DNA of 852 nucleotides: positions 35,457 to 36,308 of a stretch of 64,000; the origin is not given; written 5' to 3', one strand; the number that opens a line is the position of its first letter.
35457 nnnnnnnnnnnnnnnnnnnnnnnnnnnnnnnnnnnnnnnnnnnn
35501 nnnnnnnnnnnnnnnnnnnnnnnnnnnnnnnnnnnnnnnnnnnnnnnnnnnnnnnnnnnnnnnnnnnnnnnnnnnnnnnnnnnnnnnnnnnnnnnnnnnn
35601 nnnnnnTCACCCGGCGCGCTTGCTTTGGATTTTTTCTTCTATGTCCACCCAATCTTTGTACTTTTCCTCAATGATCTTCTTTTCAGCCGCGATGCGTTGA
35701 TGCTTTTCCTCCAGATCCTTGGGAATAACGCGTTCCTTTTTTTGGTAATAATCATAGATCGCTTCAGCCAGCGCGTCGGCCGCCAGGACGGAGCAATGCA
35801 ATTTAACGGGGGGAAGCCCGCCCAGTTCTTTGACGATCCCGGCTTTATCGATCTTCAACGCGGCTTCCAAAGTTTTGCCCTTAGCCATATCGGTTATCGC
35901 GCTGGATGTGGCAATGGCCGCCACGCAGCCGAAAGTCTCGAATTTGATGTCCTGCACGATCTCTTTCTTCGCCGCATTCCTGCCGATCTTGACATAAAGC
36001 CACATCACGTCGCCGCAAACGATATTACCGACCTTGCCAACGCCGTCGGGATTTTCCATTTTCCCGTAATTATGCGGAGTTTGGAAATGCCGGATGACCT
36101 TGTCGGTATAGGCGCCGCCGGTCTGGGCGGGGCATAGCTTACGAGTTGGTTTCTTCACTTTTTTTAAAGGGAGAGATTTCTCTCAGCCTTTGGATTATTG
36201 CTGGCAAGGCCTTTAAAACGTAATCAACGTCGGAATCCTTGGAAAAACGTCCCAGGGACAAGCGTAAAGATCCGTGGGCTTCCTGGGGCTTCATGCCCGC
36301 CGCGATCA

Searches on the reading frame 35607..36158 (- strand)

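Call 18: search_protein_families(library=pfam, proteins=[window:35607-36158:-], max_evalue=0.001)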
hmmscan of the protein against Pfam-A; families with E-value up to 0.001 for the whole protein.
window:35607-36158:- (183 aa): 1 family
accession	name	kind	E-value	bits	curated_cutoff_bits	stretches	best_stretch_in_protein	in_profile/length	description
PF01592.21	NifU_N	-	1.6e-42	145.1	22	1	16-142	1-125/127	NifU-like N terminal domain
